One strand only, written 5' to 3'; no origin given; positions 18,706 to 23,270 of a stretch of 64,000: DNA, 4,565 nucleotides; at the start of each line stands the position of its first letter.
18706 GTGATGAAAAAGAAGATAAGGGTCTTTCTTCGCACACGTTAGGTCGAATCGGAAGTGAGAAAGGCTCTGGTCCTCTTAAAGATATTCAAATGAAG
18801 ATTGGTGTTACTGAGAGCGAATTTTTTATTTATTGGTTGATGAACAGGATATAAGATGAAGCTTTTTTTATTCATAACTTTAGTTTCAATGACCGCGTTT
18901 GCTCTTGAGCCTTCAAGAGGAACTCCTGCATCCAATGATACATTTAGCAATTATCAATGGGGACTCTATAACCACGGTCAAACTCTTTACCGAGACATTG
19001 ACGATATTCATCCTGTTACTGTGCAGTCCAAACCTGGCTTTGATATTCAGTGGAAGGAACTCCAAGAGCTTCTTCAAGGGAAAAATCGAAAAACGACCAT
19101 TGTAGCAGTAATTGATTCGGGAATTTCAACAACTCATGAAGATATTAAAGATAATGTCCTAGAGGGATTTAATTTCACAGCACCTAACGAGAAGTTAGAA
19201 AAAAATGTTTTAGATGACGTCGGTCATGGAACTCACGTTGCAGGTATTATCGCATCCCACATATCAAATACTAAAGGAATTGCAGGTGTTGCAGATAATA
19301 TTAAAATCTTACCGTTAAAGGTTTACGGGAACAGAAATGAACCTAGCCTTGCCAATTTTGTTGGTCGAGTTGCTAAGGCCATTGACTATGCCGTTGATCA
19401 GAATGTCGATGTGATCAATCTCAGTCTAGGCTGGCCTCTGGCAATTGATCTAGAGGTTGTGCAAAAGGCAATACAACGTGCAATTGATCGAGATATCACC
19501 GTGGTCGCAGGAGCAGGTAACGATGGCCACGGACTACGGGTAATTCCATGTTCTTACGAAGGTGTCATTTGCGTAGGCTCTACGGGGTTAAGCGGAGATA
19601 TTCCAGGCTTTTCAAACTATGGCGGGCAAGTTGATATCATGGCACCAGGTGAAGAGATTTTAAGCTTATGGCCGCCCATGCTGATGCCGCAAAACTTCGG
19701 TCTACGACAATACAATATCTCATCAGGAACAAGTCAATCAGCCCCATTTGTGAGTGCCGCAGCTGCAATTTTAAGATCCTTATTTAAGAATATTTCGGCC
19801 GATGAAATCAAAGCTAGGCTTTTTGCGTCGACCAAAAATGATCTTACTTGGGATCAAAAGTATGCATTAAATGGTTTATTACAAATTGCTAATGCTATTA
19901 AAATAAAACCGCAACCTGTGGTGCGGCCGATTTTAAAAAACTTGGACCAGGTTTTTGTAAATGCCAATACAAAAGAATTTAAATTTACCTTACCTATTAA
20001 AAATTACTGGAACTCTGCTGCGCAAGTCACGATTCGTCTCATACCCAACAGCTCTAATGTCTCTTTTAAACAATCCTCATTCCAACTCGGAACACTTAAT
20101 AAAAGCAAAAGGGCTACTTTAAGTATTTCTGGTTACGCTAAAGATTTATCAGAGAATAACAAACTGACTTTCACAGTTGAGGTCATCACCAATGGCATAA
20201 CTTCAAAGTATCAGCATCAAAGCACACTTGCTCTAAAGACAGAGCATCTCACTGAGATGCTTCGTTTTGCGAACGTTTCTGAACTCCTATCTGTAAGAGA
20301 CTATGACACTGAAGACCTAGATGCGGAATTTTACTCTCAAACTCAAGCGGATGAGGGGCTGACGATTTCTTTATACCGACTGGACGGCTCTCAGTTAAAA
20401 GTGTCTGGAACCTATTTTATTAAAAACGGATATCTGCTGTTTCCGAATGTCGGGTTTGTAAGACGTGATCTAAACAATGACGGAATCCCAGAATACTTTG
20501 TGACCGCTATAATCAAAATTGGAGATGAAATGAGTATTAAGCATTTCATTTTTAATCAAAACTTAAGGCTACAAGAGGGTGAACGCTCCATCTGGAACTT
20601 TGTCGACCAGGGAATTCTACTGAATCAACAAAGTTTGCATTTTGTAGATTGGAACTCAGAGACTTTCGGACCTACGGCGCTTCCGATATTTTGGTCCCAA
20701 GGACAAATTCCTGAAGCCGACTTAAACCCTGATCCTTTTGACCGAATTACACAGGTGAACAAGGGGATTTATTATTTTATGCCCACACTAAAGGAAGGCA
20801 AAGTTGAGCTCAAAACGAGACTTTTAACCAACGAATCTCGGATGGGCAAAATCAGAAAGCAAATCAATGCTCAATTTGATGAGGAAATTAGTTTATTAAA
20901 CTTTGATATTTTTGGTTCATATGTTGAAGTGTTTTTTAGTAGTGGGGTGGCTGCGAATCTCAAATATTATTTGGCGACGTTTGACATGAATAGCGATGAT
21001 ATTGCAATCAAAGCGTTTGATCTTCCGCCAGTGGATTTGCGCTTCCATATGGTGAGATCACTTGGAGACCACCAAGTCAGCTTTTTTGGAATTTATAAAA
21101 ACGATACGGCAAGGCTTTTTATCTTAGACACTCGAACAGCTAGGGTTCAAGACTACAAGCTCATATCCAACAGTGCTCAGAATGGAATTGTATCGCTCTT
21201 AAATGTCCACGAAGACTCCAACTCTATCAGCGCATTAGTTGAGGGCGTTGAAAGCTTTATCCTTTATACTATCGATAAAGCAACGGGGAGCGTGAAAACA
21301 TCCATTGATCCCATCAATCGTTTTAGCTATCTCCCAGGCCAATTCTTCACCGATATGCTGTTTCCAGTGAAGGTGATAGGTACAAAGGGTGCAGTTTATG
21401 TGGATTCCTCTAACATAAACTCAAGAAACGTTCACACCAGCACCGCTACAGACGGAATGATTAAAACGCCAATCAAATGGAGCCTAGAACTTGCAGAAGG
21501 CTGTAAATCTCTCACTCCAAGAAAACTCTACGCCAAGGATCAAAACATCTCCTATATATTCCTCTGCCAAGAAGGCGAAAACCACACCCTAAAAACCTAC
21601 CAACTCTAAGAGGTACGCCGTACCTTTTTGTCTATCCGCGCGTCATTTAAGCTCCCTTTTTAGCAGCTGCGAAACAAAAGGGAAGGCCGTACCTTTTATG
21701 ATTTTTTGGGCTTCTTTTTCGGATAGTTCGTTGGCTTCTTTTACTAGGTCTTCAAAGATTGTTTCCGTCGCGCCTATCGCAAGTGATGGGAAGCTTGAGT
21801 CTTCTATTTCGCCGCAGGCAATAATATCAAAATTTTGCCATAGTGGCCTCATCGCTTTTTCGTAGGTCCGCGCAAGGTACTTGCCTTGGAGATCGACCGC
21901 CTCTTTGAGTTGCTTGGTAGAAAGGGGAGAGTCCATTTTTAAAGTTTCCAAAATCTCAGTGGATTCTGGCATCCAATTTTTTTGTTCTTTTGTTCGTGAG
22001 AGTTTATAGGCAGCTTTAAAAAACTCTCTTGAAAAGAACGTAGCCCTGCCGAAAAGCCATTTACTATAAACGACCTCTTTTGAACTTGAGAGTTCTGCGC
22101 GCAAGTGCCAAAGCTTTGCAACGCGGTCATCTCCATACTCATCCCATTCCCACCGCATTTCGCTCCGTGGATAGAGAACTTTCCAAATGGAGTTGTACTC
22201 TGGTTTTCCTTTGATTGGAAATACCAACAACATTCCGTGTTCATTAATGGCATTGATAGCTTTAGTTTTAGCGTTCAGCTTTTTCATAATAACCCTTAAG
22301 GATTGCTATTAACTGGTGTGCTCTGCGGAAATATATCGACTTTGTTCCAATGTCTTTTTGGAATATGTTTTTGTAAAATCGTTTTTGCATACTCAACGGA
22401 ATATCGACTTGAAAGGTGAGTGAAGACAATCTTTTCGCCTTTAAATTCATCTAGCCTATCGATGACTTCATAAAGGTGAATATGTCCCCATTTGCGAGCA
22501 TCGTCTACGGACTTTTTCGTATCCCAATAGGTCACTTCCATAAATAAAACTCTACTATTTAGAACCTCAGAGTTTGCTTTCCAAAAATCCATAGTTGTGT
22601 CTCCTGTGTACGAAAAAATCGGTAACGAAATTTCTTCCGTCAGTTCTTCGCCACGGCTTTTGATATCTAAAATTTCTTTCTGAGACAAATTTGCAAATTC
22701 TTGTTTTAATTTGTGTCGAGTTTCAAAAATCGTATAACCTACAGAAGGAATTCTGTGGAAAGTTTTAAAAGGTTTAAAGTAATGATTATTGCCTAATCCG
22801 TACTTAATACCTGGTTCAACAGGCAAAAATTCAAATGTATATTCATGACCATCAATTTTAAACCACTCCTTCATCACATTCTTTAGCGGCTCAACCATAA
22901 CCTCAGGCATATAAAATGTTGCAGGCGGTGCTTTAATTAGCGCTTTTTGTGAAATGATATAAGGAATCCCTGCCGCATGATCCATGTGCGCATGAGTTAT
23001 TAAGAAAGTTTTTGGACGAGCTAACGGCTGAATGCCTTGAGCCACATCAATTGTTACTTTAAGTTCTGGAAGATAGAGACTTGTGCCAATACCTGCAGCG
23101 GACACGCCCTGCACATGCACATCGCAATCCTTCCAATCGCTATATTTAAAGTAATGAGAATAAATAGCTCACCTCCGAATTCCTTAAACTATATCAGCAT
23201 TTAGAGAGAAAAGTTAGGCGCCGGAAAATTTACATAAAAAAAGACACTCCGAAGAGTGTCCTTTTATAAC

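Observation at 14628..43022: Family of identical 24-nt-core terminator-like repeats with conserved non-hairpin flanks (four copies in 64 kb)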

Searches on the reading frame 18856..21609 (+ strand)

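Call 20: search_protein_families(library=pfam, proteins=[window:18856-21609:+])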
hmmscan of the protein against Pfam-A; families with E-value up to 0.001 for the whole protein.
window:18856-21609:+ (917 aa): 1 family
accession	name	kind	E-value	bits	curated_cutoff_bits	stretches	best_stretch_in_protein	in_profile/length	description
PF00082.27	Peptidase_S8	-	9.1e-48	163.5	21.8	1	79-336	2-285/288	Subtilase family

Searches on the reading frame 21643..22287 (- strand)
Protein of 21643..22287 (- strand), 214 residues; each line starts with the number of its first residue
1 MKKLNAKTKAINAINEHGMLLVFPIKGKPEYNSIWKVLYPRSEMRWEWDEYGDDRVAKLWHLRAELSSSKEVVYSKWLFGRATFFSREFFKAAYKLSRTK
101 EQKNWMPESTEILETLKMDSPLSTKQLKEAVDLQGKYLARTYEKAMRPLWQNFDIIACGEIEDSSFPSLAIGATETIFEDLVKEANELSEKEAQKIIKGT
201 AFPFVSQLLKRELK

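Call 20: search_protein_families(library=pfam, proteins=[window:21643-22287:-])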
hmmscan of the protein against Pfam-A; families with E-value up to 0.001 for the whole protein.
window:21643-22287:- (214 aa): 1 family
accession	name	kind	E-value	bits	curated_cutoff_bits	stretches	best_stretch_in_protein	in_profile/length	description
PF24741.1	AlkZ-rel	-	5e-20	72.3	26.5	1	8-200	5-203/221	AlkZ related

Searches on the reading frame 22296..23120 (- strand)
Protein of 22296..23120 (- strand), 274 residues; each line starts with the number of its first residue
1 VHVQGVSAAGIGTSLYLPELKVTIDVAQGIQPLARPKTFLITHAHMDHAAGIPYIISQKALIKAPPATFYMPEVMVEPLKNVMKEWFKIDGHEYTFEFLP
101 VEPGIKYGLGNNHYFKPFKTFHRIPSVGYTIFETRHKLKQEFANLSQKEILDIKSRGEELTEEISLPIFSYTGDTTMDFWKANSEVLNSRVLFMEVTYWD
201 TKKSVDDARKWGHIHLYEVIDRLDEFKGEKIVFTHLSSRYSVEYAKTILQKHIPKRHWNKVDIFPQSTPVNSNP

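Call 20: search_protein_families(library=pfam, proteins=[window:22296-23120:-])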
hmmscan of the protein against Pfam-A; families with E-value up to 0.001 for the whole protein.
window:22296-23120:- (274 aa): 1 family
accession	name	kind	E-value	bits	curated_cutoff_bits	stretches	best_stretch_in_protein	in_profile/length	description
PF12706.13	Lactamase_B_2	-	1.6e-09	38.1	27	1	34-235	29-199/200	Beta-lactamase superfamily domain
